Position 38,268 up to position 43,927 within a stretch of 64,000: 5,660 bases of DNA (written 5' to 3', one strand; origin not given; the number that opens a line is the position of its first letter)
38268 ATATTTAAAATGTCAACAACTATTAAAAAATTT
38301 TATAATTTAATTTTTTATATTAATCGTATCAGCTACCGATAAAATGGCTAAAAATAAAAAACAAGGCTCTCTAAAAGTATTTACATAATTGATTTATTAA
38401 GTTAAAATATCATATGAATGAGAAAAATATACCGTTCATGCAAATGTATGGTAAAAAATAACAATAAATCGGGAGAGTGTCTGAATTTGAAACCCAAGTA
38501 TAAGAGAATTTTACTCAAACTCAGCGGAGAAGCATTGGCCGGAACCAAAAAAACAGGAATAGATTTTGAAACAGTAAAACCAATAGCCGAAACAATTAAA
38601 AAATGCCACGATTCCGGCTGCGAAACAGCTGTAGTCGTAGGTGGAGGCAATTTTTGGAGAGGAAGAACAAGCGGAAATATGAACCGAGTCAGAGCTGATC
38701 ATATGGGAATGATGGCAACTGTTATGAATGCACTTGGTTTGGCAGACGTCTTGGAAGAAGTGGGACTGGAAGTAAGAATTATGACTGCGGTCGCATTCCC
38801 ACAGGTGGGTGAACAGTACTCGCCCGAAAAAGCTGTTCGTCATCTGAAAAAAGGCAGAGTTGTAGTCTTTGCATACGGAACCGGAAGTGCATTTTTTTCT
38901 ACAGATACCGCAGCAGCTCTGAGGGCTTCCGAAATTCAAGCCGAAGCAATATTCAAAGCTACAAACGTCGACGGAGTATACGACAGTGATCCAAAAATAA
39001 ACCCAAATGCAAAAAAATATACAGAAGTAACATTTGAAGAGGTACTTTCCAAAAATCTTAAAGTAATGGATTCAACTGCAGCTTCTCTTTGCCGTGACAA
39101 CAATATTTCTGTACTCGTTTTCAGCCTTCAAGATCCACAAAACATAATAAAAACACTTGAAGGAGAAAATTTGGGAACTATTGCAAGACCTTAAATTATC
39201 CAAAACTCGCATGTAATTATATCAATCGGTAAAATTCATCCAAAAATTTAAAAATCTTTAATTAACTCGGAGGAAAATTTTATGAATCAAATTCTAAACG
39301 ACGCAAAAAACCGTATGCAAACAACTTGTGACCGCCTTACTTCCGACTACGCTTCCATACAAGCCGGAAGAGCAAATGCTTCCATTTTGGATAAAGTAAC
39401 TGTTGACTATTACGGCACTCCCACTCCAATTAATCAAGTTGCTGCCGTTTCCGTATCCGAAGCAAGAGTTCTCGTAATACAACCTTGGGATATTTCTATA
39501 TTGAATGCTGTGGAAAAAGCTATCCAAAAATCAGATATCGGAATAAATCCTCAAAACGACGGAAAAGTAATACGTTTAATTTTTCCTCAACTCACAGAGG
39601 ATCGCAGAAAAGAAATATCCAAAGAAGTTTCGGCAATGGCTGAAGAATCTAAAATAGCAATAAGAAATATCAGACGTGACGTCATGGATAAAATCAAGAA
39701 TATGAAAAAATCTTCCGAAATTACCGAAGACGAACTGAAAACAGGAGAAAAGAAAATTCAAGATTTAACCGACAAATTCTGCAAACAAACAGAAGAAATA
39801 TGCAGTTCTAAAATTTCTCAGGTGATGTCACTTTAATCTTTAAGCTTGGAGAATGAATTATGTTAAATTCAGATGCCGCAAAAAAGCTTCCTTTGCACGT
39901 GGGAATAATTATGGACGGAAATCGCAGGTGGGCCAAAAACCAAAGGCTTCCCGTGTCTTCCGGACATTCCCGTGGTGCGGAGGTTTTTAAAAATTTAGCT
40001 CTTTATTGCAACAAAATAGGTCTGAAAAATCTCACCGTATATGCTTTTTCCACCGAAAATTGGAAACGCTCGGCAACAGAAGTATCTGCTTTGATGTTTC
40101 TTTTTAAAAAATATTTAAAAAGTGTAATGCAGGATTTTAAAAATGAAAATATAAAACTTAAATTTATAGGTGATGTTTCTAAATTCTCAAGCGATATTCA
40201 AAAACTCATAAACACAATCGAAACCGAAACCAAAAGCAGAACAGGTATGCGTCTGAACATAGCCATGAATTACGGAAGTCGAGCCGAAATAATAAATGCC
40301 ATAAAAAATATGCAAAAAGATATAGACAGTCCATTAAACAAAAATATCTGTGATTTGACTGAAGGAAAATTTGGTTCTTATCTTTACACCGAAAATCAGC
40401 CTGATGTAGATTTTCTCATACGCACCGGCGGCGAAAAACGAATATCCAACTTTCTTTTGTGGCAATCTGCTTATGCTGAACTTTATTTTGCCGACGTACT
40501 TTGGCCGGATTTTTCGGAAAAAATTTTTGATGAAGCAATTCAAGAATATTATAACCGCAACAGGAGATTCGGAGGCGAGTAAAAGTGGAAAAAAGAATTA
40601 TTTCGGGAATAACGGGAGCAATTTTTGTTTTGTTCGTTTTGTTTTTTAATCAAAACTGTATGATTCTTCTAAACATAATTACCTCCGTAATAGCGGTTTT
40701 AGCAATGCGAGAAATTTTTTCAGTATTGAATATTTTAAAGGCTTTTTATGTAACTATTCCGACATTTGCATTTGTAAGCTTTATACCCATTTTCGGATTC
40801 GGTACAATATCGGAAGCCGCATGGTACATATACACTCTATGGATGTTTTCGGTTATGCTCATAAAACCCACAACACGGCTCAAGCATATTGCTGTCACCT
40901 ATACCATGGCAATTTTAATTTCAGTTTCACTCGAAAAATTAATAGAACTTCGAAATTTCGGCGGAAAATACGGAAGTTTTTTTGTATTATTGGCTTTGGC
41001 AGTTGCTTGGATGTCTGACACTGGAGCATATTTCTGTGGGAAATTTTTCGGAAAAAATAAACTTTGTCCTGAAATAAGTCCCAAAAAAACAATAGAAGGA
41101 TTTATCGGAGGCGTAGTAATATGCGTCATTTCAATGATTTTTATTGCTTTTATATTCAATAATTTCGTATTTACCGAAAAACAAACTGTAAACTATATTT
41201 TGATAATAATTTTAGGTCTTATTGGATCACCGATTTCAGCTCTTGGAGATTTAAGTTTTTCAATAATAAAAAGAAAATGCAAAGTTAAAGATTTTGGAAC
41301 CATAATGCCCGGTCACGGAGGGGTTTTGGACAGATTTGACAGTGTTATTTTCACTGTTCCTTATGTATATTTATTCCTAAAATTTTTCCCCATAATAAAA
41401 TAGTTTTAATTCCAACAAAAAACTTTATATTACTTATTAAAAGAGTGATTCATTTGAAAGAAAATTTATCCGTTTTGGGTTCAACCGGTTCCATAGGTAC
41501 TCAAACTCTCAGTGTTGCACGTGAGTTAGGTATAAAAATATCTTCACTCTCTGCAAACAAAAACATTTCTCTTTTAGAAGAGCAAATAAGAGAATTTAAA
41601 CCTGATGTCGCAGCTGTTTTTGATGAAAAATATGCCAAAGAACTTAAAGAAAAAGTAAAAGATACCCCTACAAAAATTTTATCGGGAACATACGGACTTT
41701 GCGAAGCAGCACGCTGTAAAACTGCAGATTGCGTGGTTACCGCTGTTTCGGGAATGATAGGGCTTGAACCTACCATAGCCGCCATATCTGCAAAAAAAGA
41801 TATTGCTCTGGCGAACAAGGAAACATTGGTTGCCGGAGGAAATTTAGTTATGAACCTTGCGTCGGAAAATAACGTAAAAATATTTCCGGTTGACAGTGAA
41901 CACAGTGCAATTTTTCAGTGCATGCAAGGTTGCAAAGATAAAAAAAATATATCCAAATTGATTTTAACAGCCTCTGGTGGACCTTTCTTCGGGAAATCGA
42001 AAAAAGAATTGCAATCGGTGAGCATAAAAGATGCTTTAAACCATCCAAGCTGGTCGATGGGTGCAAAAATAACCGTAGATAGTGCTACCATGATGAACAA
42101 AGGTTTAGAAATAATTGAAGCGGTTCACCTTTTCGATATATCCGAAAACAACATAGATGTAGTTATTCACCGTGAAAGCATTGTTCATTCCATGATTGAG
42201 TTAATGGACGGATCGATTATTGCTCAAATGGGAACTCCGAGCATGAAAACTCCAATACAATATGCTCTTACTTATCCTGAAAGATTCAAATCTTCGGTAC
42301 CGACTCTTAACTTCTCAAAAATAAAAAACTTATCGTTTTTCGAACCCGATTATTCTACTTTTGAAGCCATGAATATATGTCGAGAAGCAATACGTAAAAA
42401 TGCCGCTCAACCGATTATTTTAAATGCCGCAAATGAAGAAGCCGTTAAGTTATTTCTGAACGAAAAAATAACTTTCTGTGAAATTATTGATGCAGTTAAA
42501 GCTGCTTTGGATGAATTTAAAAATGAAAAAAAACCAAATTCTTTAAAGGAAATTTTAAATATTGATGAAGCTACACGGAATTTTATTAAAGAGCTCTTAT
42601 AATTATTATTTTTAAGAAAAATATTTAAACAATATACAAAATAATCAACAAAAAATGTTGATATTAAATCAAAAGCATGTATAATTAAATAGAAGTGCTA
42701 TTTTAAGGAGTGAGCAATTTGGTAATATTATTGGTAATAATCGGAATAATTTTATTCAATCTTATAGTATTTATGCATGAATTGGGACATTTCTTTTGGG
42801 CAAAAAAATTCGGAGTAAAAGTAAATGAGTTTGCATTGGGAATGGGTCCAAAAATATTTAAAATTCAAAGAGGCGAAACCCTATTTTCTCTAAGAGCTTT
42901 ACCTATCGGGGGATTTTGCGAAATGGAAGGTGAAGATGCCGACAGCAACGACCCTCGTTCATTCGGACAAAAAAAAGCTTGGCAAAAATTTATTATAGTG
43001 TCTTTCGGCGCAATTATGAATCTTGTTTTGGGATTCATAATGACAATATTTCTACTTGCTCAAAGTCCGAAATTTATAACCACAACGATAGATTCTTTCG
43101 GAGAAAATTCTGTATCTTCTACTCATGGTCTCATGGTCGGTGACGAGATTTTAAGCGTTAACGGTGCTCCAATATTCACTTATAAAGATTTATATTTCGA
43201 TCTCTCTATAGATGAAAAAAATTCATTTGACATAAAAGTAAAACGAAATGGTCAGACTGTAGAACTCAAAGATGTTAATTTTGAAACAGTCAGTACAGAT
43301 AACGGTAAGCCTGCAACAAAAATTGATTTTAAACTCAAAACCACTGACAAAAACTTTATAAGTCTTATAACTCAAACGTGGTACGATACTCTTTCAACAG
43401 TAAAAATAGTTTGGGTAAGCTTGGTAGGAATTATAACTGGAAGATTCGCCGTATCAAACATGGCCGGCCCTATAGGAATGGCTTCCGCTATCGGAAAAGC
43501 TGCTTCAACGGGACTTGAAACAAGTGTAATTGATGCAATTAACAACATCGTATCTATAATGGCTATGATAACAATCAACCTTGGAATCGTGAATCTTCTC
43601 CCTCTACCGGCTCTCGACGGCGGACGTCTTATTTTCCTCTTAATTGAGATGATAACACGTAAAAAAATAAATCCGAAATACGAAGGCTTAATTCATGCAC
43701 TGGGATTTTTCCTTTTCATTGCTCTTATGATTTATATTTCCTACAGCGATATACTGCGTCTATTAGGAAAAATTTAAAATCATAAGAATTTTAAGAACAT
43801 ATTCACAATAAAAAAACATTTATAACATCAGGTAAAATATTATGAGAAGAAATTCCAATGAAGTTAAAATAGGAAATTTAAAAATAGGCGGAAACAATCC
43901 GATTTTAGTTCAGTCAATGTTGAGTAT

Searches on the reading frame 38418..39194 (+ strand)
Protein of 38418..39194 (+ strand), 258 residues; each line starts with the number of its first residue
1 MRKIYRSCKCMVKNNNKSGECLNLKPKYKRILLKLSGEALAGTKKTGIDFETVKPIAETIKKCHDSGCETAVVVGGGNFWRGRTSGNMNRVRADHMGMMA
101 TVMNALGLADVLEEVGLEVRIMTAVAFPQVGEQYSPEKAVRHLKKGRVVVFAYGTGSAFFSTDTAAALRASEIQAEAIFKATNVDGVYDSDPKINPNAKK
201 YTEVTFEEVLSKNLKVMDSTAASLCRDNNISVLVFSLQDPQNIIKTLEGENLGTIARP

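Call 76: search_protein_families(library=pfam, proteins=[window:38418-39194:+], max_evalue=0.0001)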
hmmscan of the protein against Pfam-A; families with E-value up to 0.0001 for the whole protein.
window:38418-39194:+ (258 aa): 1 family
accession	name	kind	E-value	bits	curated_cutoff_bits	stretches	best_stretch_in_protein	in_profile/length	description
PF00696.33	AA_kinase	-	2.8e-37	129.1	24.9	1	29-236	1-234/234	Amino acid kinase family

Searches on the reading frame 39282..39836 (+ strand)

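Call 76: search_protein_families(library=pfam, proteins=[window:39282-39836:+], max_evalue=0.0001)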
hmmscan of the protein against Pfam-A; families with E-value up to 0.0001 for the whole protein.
window:39282-39836:+ (184 aa): 1 family
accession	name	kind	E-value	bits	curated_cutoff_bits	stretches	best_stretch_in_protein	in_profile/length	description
PF01765.24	RRF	-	2.6e-65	219.7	29.7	1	20-182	2-164/164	Ribosome recycling factor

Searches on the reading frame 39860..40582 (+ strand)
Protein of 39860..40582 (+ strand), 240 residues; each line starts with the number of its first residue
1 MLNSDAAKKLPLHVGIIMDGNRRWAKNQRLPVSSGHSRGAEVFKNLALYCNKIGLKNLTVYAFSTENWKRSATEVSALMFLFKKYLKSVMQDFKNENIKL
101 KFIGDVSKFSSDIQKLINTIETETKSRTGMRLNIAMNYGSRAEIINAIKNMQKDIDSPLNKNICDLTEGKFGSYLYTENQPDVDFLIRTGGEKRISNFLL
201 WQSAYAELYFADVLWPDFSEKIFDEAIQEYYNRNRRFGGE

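Call 49: search_protein_families(library=pfam, proteins=[window:39860-40582:+], max_evalue=0.00001)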
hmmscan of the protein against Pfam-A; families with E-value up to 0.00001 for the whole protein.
window:39860-40582:+ (240 aa): 1 family
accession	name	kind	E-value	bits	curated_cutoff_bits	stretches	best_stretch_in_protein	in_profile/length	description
PF01255.24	Prenyltransf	-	2.1e-83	279.6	27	1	17-238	1-219/219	Putative undecaprenyl diphosphate synthase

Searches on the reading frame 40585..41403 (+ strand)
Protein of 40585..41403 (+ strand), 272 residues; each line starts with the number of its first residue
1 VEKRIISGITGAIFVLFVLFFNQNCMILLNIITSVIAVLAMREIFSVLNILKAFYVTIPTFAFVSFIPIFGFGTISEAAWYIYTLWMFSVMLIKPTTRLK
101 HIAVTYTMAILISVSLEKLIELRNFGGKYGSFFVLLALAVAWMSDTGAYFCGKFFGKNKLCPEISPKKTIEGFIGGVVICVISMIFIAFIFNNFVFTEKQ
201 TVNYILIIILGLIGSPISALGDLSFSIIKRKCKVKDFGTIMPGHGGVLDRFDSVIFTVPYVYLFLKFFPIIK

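Call 49: search_protein_families(library=pfam, proteins=[window:40585-41403:+], max_evalue=0.00001)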
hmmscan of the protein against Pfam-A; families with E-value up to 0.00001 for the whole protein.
window:40585-41403:+ (272 aa): 1 family
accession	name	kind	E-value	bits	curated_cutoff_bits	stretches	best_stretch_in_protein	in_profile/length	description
PF01148.25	CTP_transf_1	-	2.6e-56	191.8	24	1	3-268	2-264/264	Cytidylyltransferase family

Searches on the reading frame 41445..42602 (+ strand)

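Call 49: search_protein_families(library=pfam, proteins=[window:41445-42602:+], max_evalue=0.00001)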
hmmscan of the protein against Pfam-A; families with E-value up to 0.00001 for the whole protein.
window:41445-42602:+ (385 aa): 3 families
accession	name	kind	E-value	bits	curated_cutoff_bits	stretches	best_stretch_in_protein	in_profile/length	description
PF02670.22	DXP_reductoisom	-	3.6e-42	144.5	21.7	1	8-132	1-129/129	1-deoxy-D-xylulose 5-phosphate reductoisomerase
PF08436.17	DXP_redisom_C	-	1.2e-39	134.8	26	1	146-230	1-84/84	1-deoxy-D-xylulose 5-phosphate reductoisomerase C-terminal domain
PF13288.12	DXPR_C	-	3.3e-37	127.7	27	1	262-379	1-114/115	DXP reductoisomerase C-terminal domain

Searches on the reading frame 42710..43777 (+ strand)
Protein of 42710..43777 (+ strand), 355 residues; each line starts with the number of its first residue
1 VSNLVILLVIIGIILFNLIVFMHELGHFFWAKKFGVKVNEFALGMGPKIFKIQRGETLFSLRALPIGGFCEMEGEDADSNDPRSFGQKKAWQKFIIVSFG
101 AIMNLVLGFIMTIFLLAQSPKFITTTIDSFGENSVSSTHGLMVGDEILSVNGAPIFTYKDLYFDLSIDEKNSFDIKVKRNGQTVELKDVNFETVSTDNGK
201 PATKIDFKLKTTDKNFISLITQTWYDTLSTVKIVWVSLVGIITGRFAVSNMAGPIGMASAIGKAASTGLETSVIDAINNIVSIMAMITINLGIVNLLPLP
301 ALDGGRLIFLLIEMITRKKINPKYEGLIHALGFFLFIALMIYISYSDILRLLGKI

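Call 49: search_protein_families(library=pfam, proteins=[window:42710-43777:+], max_evalue=0.00001)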
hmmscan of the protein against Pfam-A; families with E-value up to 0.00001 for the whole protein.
window:42710-43777:+ (355 aa): 1 family
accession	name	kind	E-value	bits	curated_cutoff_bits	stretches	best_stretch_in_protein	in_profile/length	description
PF02163.28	Peptidase_M50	-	2.4e-58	197.5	27.2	1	12-339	2-221/221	Peptidase family M50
